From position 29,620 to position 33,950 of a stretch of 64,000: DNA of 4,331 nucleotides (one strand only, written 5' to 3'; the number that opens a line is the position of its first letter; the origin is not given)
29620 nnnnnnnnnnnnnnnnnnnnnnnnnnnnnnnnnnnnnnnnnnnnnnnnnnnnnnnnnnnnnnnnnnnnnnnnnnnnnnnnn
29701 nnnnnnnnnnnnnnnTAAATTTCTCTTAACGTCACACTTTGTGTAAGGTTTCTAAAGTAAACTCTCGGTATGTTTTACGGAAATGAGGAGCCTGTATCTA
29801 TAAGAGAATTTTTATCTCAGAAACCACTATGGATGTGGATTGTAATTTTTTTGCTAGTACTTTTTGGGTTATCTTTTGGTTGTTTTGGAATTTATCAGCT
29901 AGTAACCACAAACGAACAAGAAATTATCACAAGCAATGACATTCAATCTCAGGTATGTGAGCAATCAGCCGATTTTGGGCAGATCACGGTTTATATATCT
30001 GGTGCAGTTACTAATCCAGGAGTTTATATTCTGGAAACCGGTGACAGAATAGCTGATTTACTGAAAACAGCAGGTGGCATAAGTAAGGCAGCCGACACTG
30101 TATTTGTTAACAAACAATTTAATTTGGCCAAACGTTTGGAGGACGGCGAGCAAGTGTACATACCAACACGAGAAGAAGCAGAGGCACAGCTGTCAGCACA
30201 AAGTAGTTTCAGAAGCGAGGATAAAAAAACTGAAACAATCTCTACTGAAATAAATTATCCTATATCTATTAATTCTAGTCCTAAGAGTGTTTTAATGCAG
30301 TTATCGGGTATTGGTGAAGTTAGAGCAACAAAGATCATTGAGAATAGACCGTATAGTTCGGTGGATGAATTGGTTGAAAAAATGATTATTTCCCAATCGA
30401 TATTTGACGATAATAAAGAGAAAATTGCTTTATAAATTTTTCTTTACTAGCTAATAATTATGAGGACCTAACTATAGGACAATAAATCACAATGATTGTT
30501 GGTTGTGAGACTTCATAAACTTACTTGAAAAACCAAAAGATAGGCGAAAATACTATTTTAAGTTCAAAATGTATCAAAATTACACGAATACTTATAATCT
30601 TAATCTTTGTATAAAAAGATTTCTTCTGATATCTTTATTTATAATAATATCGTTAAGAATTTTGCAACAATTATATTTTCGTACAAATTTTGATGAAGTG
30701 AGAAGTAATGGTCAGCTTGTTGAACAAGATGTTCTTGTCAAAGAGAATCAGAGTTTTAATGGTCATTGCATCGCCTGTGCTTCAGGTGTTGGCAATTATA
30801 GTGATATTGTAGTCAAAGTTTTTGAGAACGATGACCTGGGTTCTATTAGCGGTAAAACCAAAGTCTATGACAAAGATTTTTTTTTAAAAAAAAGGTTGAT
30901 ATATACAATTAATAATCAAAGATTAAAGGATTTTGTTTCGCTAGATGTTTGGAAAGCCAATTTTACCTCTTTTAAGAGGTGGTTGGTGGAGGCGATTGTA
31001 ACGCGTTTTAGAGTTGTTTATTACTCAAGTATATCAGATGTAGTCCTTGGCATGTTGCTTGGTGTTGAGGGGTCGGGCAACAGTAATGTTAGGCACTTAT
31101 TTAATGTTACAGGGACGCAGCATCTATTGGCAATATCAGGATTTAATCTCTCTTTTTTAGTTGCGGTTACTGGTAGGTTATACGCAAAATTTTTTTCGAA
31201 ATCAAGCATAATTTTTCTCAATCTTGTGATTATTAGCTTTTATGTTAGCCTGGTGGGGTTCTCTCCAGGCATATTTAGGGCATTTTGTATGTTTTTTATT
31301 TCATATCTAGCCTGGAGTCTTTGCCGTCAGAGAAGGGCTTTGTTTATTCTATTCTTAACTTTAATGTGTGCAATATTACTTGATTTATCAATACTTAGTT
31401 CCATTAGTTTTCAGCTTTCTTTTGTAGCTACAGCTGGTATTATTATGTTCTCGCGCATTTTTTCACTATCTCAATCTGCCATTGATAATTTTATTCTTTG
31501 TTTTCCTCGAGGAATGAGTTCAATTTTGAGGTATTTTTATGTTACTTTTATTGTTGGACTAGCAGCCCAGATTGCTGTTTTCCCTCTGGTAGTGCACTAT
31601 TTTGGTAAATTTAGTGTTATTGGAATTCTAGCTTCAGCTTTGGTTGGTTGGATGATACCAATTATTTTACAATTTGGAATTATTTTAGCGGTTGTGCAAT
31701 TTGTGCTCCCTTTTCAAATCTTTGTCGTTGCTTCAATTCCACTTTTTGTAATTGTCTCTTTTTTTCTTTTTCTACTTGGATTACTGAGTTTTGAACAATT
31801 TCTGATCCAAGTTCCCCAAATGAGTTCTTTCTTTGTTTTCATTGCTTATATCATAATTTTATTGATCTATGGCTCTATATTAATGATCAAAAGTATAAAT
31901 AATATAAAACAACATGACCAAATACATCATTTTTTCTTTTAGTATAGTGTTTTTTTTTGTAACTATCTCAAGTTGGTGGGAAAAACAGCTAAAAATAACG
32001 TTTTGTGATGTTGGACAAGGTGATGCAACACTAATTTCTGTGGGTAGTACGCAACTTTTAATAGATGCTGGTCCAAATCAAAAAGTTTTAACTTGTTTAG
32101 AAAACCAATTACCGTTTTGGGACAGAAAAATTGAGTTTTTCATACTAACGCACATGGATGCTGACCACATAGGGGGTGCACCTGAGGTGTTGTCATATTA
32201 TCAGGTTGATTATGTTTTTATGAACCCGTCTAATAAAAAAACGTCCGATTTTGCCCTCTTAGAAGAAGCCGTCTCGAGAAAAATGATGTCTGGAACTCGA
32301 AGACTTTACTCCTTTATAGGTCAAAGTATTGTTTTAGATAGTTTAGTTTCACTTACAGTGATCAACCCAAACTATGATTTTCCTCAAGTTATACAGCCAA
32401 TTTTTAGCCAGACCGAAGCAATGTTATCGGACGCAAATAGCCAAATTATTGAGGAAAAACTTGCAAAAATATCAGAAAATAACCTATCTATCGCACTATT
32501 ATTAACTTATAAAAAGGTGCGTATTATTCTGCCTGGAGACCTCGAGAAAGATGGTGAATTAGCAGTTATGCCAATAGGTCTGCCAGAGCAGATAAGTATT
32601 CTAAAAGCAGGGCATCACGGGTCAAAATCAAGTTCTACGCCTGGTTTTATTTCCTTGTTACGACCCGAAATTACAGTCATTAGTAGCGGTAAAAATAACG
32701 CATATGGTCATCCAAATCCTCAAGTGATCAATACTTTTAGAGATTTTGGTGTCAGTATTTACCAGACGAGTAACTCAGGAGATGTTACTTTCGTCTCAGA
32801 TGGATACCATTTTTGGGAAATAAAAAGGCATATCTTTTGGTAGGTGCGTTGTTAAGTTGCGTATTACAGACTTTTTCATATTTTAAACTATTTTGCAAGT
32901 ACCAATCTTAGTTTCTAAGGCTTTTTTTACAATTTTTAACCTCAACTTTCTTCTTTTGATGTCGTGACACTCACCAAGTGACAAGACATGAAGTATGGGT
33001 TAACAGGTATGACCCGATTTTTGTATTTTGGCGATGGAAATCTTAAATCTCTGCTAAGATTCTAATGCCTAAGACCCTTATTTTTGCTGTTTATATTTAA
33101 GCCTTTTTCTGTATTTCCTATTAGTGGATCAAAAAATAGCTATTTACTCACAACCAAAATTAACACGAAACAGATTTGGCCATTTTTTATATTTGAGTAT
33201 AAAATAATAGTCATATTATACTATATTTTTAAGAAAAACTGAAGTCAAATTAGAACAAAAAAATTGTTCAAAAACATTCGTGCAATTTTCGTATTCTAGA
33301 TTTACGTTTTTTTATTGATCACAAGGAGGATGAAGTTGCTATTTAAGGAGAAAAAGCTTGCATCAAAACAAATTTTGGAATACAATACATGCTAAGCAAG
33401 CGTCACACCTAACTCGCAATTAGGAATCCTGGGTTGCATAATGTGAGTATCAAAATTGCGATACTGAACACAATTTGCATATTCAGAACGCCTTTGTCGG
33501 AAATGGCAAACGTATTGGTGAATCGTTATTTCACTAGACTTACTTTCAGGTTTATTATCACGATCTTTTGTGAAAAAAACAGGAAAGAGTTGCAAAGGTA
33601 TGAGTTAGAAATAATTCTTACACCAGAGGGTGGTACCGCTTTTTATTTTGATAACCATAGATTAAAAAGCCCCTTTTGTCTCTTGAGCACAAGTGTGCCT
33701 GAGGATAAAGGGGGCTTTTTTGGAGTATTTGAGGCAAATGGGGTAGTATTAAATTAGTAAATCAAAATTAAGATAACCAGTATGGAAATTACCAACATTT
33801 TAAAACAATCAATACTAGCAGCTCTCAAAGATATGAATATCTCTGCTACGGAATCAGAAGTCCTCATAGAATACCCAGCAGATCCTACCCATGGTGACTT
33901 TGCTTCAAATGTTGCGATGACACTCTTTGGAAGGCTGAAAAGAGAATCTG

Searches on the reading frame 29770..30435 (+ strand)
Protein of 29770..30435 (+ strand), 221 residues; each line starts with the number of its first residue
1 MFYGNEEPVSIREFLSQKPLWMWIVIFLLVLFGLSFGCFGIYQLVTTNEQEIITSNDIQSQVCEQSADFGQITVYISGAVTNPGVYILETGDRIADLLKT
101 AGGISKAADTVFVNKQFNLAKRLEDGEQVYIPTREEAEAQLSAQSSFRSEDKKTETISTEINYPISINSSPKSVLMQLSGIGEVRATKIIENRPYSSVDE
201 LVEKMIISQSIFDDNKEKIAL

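Call 80: search_protein_families(library=pfam, proteins=[window:29770-30435:+], max_evalue=0.0001)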
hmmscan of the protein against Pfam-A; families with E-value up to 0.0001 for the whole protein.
window:29770-30435:+ (221 aa): 3 families
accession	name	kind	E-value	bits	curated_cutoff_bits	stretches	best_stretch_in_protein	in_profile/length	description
PF10531.15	SLBB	-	3.9e-10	39.8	27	1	74-131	2-54/55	SLBB domain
PF12836.13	HHH_3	-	3.2e-07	30.8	27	1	165-219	6-64/65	Helix-hairpin-helix motif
PF22461.2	SLBB_2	-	2.1e-06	28.2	27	1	74-126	3-50/79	SLBB domain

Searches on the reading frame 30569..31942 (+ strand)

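Call 30: search_protein_families(library=pfam, proteins=[window:30569-31942:+], max_evalue=0.00001)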
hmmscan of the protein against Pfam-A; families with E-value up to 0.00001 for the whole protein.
window:30569-31942:+ (457 aa): 1 family
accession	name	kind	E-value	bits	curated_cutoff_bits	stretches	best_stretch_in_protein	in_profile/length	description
PF03772.21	Competence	-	6.2e-30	104.9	23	1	162-433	1-263/270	Competence protein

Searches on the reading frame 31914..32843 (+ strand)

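Call 81: search_protein_families(library=pfam, proteins=[window:31914-32843:+], max_evalue=0.0001)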
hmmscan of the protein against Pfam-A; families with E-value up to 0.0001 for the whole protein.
window:31914-32843:+ (309 aa): 1 family
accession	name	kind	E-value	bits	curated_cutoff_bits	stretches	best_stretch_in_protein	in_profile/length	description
PF00753.33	Lactamase_B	-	2.6e-10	41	22.7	1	32-259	2-195/196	Metallo-beta-lactamase superfamily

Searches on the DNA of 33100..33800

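Call 35: search_rna_families(source=window, start=33100, end=33800, threshold=evalue, max_evalue=1, show_alignments=1)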
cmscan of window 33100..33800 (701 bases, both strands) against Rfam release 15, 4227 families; matches with E-value up to 1: 3.
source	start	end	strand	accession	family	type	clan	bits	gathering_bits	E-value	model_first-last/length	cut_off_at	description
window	33257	33291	-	RF03485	mir-4000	Gene; miRNA;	-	23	58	0.046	1-54/54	no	mir-4000 microRNA precursor family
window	33635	33723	+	RF00110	RybB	Gene; sRNA;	-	22.6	40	0.038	1-79/79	no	RybB RNA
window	33452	33677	+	RF00230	T-box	Cis-reg; leader;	-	18.2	93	0.096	1-219/219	no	T-box leader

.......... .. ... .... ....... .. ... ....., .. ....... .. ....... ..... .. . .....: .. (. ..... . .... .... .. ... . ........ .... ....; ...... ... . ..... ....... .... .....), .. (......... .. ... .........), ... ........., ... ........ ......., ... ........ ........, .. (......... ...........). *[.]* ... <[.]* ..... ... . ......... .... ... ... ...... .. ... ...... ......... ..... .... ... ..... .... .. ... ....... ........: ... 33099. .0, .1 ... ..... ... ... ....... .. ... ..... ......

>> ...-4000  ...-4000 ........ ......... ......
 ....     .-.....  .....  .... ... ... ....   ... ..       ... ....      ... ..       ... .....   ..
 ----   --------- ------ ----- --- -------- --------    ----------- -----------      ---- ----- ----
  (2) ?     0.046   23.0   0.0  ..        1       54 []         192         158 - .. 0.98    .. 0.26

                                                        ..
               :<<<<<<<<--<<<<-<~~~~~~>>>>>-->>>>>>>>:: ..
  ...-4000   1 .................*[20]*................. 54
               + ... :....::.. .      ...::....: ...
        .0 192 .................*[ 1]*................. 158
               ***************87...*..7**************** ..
